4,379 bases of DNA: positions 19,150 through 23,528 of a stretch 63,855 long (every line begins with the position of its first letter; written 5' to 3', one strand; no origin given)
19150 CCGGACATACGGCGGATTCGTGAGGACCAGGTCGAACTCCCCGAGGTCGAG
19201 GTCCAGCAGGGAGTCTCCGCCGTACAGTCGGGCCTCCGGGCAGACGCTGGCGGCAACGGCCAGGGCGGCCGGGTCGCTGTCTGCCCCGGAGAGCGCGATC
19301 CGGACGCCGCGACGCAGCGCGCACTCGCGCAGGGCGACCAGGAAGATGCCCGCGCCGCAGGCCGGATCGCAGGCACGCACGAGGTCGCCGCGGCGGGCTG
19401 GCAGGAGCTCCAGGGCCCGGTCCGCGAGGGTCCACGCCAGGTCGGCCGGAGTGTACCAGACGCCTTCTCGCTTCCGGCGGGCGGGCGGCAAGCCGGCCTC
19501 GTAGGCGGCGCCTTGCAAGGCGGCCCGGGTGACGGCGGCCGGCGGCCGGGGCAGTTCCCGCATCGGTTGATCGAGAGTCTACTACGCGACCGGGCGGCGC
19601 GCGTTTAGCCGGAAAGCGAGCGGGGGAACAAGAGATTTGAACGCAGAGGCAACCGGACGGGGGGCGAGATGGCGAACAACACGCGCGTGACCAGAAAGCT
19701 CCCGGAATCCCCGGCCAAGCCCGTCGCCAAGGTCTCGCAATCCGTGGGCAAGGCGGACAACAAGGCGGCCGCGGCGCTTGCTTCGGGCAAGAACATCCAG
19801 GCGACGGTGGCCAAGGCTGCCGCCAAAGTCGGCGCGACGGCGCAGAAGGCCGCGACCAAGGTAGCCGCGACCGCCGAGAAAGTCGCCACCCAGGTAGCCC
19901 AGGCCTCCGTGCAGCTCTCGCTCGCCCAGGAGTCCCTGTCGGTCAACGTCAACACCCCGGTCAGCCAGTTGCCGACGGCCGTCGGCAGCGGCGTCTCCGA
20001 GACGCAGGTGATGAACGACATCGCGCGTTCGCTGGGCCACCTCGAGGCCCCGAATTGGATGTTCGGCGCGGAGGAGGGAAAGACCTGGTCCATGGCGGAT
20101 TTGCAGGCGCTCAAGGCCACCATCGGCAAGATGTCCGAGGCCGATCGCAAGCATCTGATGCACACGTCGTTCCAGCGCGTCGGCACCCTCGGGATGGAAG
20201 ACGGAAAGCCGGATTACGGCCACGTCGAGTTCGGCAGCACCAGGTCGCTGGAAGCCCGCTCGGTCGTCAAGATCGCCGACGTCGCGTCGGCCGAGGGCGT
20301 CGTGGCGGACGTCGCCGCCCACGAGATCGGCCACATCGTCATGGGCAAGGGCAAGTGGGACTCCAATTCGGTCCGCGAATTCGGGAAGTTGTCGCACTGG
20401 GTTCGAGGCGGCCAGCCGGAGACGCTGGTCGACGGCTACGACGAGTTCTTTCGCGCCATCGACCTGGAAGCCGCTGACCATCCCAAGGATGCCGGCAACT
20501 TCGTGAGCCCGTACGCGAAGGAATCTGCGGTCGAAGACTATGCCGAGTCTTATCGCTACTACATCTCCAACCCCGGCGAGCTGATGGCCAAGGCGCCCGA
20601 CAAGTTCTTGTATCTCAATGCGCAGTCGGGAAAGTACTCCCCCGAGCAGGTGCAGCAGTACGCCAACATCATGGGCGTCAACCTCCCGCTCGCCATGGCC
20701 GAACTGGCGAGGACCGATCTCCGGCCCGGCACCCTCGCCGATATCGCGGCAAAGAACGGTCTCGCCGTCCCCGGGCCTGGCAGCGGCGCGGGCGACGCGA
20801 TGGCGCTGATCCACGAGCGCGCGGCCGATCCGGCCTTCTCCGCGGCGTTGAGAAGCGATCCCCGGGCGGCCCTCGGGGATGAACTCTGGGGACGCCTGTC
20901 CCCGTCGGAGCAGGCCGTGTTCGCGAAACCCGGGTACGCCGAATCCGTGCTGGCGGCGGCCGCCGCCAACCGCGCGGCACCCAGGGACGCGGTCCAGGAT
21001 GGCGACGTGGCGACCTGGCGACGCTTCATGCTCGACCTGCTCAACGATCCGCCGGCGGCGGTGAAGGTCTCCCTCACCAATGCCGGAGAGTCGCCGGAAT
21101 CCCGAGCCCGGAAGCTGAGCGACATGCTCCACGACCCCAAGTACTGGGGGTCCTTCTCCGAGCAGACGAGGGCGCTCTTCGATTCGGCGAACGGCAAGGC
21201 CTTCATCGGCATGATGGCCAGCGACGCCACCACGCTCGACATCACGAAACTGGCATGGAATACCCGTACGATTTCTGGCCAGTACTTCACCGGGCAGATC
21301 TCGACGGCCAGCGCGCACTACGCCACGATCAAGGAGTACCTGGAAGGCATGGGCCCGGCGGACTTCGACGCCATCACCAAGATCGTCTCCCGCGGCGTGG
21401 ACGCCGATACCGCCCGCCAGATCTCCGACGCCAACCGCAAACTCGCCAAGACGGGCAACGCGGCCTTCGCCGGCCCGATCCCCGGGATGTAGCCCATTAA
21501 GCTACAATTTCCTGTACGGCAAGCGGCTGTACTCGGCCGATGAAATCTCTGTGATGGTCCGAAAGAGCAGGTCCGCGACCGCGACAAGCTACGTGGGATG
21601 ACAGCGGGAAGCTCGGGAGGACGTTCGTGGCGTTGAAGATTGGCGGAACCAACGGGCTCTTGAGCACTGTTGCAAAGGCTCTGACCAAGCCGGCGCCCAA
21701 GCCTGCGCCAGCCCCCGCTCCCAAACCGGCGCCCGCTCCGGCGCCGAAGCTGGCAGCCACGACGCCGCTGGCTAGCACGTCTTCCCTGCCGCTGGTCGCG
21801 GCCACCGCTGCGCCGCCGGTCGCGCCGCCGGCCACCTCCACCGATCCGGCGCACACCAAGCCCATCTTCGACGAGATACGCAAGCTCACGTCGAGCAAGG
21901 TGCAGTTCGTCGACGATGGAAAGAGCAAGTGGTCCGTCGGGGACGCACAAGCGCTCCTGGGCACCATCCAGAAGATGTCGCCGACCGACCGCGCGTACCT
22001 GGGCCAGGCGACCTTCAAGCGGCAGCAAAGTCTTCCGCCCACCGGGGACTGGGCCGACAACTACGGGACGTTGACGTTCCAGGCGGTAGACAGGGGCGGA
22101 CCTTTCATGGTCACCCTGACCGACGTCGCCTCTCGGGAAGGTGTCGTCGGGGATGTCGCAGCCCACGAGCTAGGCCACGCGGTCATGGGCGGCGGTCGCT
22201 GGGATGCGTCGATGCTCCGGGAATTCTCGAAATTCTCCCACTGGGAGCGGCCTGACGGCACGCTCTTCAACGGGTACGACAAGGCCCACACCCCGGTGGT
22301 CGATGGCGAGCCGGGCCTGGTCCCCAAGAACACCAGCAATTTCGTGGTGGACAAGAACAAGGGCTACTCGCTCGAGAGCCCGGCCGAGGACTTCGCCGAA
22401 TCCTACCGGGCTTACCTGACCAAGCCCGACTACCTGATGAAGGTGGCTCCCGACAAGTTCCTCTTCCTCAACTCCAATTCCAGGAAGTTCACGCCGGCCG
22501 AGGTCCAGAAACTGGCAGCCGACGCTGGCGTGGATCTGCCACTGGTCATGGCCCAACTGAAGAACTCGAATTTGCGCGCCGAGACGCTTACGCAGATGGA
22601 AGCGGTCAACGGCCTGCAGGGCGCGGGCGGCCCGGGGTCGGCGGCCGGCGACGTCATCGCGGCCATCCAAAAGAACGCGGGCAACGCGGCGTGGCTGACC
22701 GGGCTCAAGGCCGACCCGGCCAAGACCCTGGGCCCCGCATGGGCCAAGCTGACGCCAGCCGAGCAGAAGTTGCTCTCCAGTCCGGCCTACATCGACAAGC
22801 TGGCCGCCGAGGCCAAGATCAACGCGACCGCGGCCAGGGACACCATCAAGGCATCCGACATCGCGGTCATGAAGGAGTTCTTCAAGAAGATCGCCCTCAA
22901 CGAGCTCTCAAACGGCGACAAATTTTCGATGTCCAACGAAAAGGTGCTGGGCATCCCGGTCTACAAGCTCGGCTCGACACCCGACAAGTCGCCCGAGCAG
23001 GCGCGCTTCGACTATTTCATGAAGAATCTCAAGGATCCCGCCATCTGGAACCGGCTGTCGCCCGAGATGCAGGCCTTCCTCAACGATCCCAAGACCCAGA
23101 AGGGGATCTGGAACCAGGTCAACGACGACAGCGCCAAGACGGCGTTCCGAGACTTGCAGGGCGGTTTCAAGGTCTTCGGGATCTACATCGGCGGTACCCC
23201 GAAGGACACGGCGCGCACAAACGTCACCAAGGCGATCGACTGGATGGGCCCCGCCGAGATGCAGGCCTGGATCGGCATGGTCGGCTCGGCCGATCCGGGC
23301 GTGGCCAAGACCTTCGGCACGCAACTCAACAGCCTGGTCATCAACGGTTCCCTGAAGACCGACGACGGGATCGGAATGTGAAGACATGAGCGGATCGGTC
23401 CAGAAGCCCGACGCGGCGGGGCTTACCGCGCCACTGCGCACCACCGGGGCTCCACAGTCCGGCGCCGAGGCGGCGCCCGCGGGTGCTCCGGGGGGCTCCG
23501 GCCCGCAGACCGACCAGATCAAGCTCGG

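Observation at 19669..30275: Eight-gene same-strand cluster led by three tandem lethal-factor-like zincin paralogs without signal peptides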

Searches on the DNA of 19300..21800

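Call 92: search_rna_families(source=window, start=19300, end=21800, threshold=evalue, max_evalue=1)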
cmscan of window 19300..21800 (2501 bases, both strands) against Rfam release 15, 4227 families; matches with E-value up to 1: 0.
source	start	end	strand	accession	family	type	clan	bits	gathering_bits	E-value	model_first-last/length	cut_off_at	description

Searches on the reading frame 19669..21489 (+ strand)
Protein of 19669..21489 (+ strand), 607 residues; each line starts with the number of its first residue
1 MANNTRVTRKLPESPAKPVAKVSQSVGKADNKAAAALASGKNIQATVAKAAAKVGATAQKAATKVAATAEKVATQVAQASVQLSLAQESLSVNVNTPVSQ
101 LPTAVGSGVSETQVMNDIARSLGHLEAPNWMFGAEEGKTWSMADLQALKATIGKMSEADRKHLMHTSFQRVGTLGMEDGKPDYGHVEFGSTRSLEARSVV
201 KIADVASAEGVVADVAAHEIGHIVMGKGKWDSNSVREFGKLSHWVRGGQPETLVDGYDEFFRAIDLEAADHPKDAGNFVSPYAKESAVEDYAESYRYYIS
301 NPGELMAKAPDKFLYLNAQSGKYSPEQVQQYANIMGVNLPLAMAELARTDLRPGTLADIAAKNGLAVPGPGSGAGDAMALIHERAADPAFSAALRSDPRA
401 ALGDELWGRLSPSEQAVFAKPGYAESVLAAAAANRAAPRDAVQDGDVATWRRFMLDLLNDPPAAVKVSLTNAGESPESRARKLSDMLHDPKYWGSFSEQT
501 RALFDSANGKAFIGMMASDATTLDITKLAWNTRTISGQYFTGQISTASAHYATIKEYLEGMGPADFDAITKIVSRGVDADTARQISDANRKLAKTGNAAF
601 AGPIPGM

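Call 7: search_protein_families(library=pfam, proteins=[window:19669-21489:+], max_evalue=0.1)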
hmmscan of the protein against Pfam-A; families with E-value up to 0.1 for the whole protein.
window:19669-21489:+ (607 aa): 2 families
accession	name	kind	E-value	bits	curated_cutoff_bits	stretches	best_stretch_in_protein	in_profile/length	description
PF15887.11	Peptidase_Mx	-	0.0019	18.1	27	1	271-342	136-202/236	Putative zinc-binding metallo-peptidase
PF15890.11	Peptidase_Mx1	-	0.061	13.1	25.6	0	217-307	129-201/240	Putative zinc-binding metallo-peptidase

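Call 12: search_protein_families(library=ncbifam, proteins=[window:19669-21489:+], max_evalue=0.1)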
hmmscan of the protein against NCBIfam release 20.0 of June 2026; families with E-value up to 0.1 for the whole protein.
window:19669-21489:+ (607 aa): 2 families
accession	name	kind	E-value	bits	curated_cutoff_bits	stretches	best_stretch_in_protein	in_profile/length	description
TIGR04549.1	LP_HExxH_w_tonB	subfamily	0.0061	15.8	75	1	274-302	182-209/261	substrate import-associated zinc metallohydrolase lipoprotein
NF038399.1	NH_RiPP_Os17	domain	0.032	14.3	40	0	385-403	11-29/63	Os1348 family NHLP clan protein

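Call 98: search_protein_families(library=padloc, proteins=[window:19669-21489:+], max_evalue=0.01)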
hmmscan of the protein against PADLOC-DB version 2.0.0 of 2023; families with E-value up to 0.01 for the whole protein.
window:19669-21489:+ (607 aa): 0 families

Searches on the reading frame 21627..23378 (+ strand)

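Call 7: search_protein_families(library=pfam, proteins=[window:21627-23378:+], max_evalue=0.1)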
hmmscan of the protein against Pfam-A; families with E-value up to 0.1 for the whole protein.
window:21627-23378:+ (584 aa): 1 family
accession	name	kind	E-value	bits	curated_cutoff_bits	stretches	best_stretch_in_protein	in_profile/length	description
PF07737.17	ATLF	-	0.068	13.3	27.4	0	243-283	149-192/193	Anthrax toxin lethal factor, N- and C-terminal domain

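Call 12: search_protein_families(library=ncbifam, proteins=[window:21627-23378:+], max_evalue=0.1)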
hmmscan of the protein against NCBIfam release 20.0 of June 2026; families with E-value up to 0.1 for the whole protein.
window:21627-23378:+ (584 aa): 0 families

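Call 98: search_protein_families(library=padloc, proteins=[window:21627-23378:+], max_evalue=0.01)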
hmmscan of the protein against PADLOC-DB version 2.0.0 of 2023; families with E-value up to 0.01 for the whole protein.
window:21627-23378:+ (584 aa): 0 families
